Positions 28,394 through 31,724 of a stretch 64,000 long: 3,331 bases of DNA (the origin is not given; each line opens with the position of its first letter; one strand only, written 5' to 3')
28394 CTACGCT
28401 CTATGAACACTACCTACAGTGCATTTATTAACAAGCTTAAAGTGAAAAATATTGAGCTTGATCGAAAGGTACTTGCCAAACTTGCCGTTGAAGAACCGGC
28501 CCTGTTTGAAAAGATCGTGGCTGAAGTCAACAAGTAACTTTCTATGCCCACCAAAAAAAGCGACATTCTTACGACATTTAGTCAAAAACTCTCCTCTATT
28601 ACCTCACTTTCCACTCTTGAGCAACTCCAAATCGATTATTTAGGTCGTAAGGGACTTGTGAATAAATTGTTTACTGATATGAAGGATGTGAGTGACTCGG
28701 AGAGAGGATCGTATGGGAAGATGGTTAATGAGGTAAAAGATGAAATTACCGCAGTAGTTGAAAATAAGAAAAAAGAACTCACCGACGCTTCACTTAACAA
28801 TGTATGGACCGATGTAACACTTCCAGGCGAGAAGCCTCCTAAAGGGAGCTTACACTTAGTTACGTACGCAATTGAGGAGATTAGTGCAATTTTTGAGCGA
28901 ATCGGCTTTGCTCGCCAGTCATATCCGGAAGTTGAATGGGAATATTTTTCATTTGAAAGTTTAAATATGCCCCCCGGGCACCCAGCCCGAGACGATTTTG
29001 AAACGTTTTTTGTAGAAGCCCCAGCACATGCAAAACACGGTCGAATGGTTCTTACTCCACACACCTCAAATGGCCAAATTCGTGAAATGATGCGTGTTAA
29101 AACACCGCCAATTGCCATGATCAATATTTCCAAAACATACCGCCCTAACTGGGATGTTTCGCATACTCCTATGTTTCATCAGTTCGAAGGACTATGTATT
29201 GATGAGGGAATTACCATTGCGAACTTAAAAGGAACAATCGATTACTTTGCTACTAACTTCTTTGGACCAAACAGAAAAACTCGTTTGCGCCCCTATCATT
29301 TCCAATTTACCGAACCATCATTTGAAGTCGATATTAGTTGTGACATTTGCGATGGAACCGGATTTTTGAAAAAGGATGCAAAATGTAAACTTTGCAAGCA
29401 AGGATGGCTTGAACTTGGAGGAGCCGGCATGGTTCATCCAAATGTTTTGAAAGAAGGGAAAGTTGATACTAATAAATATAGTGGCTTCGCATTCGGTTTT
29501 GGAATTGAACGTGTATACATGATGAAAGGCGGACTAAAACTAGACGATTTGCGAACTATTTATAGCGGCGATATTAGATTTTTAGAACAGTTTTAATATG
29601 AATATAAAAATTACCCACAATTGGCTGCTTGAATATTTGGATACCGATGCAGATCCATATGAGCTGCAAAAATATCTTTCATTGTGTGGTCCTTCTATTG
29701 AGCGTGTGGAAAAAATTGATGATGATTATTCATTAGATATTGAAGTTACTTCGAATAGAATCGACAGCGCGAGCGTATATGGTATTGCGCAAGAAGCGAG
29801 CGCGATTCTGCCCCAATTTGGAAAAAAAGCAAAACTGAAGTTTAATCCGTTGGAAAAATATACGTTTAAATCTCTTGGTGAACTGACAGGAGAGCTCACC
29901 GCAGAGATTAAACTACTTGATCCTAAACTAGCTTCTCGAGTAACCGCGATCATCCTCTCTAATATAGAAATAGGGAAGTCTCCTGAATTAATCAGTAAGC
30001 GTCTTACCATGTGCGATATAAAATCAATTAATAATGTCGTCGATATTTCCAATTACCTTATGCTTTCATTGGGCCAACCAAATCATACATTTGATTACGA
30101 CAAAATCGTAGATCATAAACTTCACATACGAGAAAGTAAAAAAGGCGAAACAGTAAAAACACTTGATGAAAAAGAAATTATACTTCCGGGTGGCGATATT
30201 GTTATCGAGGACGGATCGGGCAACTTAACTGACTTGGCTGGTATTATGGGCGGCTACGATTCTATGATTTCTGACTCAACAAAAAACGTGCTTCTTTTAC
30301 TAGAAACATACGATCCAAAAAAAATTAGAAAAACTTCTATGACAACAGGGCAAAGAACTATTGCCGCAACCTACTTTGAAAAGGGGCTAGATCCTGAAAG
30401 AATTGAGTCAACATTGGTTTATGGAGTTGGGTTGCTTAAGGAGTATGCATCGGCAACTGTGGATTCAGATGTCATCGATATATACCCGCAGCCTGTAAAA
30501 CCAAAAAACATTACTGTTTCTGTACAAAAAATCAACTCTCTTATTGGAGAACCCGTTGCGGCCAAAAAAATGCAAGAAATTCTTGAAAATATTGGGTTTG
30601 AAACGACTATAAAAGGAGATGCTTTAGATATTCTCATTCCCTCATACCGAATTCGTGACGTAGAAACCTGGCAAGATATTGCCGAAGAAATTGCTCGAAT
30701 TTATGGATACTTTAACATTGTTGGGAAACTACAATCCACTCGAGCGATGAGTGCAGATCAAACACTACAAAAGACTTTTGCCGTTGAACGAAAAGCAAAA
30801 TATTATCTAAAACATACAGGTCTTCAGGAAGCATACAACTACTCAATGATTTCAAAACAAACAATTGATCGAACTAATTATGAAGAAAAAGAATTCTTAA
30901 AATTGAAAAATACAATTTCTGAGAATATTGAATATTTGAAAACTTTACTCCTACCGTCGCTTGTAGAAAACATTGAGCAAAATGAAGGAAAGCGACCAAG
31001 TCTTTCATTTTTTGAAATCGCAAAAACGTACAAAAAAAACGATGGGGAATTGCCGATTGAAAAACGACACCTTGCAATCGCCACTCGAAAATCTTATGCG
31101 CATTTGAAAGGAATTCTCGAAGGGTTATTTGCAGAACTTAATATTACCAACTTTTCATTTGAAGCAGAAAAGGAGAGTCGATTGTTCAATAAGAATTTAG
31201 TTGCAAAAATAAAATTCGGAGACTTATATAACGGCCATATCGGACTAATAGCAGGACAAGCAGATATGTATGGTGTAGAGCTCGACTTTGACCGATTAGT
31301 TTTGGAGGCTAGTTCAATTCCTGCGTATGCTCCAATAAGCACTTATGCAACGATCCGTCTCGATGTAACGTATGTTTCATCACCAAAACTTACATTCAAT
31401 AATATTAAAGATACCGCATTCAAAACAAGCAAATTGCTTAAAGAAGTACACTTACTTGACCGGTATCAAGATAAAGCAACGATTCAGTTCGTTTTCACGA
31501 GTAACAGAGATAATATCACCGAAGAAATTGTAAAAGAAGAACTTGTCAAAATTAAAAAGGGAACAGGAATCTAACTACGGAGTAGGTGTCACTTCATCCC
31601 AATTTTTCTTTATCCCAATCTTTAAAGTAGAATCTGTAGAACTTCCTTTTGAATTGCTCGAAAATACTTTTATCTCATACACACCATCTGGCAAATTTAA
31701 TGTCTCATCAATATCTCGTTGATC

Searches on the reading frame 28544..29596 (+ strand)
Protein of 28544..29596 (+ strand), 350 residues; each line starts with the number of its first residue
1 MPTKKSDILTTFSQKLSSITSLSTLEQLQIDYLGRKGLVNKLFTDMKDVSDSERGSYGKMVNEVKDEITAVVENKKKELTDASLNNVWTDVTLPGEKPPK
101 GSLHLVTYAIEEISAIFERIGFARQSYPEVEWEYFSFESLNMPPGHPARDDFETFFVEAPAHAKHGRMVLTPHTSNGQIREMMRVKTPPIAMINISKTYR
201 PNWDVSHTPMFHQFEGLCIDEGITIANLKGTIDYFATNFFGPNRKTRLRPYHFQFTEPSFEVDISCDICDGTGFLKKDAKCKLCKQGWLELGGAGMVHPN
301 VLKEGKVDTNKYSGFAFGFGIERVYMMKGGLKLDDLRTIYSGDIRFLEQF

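Call 73: search_protein_families(library=pfam, max_evalue=0.0001, proteins=[window:28544-29596:+])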
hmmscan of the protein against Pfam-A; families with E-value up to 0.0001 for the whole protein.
window:28544-29596:+ (350 aa): 2 families
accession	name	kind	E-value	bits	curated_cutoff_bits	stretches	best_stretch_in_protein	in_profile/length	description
PF01409.25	tRNA-synt_2d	-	2.1e-76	257.1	19.8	1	89-350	2-246/246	tRNA synthetases class II core domain (F)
PF02912.23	Phe_tRNA-synt_N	-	1.8e-17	63.5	22.3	1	21-86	2-67/69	Aminoacyl tRNA synthetase class II, N-terminal domain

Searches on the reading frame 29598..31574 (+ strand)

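Call 73: search_protein_families(library=pfam, max_evalue=0.0001, proteins=[window:29598-31574:+])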
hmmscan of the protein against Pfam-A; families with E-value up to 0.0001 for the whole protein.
window:29598-31574:+ (658 aa): 3 families
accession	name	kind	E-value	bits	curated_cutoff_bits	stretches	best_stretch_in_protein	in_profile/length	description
PF03483.22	B3_4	-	3.9e-51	173.5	29.3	1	113-284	3-173/174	B3/4 domain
PF17759.6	tRNA_synthFbeta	-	4.2e-28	98.7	22.4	1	387-551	12-193/214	Phenylalanyl tRNA synthetase beta chain CLM domain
PF03484.21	B5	-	1.9e-20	73.3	28.6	1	305-371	1-67/67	tRNA synthetase B5 domain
